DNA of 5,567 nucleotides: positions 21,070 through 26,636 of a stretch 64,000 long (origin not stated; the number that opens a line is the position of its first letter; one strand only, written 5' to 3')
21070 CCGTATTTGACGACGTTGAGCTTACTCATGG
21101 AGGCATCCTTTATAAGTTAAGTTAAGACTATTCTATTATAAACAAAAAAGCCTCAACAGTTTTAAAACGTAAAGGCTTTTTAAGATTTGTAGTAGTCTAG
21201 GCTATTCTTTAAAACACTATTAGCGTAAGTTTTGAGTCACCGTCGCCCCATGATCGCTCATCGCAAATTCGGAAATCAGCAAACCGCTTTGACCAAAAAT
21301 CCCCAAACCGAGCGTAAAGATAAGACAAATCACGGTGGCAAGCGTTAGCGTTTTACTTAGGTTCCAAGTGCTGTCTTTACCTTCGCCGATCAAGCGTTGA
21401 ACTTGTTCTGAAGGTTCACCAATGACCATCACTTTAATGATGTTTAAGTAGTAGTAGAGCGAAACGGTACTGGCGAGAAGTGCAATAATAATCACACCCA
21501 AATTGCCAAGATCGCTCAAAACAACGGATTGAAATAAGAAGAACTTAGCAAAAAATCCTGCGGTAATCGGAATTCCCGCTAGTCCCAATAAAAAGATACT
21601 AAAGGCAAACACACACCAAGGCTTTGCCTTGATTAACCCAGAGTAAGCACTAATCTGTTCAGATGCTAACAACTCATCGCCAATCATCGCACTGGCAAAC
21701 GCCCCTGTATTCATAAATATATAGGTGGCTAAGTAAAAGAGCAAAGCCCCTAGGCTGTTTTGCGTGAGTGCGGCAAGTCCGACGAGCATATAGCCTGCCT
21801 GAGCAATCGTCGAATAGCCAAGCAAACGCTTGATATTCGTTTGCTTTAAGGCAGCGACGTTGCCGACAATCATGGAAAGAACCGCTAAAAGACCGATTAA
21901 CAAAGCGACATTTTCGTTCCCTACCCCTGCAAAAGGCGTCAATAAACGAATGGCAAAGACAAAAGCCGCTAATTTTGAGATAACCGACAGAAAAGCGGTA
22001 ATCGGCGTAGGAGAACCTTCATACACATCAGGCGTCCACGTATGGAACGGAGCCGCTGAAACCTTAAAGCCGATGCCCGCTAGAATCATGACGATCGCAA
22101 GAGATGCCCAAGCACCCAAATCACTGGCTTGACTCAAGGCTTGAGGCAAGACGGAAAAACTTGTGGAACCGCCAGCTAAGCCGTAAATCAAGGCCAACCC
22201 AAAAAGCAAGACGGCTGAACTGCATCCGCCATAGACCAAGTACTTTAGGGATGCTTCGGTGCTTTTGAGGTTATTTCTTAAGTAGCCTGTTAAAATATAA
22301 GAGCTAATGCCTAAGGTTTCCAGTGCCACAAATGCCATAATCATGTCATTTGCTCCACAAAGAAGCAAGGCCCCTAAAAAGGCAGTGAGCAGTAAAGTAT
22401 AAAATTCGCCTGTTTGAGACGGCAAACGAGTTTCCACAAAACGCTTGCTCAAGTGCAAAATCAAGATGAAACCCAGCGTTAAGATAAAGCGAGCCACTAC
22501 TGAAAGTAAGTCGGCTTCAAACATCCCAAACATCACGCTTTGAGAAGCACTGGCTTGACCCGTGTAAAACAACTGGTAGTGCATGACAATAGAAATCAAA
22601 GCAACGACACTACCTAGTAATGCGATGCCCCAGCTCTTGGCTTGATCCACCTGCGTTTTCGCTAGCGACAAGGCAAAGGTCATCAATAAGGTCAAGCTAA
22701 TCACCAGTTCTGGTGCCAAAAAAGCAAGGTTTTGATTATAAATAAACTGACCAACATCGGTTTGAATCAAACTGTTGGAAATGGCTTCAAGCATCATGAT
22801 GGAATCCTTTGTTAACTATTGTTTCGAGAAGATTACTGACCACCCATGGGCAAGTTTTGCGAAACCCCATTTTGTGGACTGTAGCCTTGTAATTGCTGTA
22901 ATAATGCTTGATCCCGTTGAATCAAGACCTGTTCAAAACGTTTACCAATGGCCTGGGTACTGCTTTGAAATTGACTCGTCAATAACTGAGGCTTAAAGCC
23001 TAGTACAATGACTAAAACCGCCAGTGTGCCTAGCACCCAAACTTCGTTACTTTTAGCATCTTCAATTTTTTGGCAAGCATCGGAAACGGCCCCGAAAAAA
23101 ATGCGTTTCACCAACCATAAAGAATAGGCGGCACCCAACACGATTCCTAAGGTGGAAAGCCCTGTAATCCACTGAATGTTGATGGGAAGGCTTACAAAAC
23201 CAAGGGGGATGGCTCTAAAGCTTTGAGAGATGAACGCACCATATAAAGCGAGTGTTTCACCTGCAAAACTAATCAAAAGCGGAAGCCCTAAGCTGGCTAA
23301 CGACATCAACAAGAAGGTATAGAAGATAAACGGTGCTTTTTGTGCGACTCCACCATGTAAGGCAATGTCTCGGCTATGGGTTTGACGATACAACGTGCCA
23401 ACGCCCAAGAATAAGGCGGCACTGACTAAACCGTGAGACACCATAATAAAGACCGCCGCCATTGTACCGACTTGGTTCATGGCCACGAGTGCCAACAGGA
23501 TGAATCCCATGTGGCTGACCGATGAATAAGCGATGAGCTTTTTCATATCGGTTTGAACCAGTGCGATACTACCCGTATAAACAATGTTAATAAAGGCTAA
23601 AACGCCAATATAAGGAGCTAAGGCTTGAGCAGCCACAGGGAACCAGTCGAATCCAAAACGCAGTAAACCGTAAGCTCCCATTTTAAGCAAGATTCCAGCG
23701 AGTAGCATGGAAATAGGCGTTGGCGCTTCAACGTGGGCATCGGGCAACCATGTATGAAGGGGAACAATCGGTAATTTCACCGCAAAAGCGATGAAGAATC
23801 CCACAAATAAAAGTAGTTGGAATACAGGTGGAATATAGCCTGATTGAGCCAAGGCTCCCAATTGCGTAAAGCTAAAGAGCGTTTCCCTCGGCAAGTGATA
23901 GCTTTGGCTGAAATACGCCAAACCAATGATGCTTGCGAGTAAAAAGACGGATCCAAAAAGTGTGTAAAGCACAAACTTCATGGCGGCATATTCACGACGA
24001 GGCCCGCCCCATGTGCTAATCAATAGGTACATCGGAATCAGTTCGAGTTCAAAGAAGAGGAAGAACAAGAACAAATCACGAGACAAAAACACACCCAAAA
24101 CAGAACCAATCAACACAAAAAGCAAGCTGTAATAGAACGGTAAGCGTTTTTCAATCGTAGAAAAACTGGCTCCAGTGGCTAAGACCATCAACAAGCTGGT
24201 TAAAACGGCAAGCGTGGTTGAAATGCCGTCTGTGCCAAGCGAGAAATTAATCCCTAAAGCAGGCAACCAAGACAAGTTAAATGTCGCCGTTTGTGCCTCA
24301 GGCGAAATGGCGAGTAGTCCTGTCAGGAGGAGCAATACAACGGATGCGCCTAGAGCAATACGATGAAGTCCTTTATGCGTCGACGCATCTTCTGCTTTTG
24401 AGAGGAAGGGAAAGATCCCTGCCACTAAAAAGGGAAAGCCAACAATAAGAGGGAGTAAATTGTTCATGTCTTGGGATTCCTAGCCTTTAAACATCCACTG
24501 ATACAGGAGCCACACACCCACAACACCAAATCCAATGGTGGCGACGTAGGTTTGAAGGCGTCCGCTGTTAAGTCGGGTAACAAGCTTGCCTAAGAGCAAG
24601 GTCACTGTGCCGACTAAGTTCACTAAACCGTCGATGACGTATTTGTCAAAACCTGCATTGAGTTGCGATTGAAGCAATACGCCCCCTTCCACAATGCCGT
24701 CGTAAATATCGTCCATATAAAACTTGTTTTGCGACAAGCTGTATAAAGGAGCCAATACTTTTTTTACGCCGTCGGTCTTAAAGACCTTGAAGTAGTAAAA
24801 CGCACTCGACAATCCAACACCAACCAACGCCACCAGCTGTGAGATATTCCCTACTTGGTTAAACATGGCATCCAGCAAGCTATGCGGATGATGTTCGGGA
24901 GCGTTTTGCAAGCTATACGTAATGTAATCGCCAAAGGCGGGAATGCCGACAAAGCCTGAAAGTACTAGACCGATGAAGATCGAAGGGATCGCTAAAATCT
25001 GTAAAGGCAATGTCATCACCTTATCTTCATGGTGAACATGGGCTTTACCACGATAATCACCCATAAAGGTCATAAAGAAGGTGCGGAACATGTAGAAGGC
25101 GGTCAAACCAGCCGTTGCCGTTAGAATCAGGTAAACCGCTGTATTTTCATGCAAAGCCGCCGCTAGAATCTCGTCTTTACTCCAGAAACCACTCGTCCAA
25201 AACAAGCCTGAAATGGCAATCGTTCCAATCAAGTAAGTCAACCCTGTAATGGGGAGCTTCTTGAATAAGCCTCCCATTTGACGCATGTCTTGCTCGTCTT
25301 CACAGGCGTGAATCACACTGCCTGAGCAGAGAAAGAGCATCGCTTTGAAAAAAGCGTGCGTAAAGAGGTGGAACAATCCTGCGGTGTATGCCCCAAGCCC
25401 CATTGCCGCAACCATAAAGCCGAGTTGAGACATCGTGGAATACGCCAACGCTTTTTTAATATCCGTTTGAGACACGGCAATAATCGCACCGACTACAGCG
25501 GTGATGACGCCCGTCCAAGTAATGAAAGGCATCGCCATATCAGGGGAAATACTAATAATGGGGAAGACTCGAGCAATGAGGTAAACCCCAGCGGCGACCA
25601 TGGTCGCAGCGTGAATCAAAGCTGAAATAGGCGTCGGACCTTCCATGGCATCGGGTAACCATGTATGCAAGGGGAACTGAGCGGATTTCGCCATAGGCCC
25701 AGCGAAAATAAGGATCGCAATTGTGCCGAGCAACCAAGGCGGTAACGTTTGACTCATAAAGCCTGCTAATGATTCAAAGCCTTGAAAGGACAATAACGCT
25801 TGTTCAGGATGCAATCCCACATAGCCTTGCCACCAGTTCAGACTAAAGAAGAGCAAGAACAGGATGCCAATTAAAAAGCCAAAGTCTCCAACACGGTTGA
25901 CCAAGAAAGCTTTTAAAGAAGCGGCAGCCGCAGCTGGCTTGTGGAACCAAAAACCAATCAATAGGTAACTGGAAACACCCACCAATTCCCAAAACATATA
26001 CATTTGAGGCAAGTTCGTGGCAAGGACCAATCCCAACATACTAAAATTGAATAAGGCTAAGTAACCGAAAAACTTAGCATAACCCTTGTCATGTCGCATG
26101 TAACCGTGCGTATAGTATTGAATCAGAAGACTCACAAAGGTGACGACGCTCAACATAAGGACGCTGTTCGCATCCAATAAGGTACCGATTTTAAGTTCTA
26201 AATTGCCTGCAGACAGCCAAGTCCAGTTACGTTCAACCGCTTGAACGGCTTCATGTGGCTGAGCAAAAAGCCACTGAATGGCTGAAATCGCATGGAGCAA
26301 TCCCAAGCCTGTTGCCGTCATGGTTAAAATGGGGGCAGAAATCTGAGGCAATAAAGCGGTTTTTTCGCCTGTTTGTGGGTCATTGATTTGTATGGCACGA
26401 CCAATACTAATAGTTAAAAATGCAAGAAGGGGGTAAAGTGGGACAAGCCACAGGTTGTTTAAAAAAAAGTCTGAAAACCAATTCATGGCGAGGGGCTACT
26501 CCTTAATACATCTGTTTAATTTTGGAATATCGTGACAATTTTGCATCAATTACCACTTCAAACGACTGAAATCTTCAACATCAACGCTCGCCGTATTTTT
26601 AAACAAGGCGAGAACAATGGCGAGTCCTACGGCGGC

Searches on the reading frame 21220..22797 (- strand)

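Call 18: search_protein_families(library=pfam, proteins=[window:21220-22797:-], max_evalue=0.001)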
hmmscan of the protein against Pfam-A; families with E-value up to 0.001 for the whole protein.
window:21220-22797:- (525 aa): 1 family
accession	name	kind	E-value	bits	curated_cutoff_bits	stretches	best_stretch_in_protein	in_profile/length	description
PF00361.26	Proton_antipo_M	-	3.1e-70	237.1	21.5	1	149-436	1-286/294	NADH:quinone oxidoreductase/Mrp antiporter, TM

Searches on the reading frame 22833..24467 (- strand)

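Call 18: search_protein_families(library=pfam, proteins=[window:22833-24467:-], max_evalue=0.001)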
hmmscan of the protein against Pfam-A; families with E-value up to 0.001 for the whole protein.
window:22833-24467:- (544 aa): 1 family
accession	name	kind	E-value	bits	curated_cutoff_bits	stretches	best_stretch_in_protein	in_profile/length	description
PF00361.26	Proton_antipo_M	-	2.2e-73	247.5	21.5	1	129-423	1-287/294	NADH:quinone oxidoreductase/Mrp antiporter, TM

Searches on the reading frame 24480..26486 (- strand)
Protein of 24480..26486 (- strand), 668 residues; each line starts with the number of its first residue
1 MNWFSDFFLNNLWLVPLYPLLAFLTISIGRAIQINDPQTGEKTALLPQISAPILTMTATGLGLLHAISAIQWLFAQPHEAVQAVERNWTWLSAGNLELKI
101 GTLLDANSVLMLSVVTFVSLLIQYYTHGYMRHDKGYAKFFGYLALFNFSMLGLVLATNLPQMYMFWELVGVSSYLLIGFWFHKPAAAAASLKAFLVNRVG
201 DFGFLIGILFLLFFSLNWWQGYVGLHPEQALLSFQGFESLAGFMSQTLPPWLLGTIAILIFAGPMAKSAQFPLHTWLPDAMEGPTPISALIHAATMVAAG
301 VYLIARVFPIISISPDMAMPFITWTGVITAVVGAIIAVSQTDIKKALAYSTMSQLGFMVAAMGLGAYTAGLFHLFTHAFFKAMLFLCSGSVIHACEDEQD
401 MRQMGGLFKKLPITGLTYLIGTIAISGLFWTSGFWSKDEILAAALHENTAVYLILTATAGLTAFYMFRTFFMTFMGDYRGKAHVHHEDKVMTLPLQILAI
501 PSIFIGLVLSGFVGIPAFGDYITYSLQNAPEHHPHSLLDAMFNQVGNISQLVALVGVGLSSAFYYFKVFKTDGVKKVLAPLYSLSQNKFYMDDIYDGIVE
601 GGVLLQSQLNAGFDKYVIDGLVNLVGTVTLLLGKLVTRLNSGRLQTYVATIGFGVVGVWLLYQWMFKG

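Call 18: search_protein_families(library=pfam, proteins=[window:24480-26486:-], max_evalue=0.001)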
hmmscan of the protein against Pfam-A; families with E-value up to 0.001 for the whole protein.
window:24480-26486:- (668 aa): 3 families
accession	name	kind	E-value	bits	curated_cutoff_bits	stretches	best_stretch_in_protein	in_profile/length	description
PF00361.26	Proton_antipo_M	-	2.8e-77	260.2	21.5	1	156-461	1-293/294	NADH:quinone oxidoreductase/Mrp antiporter, TM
PF00662.26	Proton_antipo_N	-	2.4e-18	66.2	24.5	1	90-140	1-51/51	NADH-Ubiquinone oxidoreductase (complex I), chain 5 N-terminus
PF01010.25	Proton_antipo_C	-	0.00026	21.1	26.8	0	485-613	94-242/243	NADH-dehyrogenase subunit F, TMs, (complex I) C-terminus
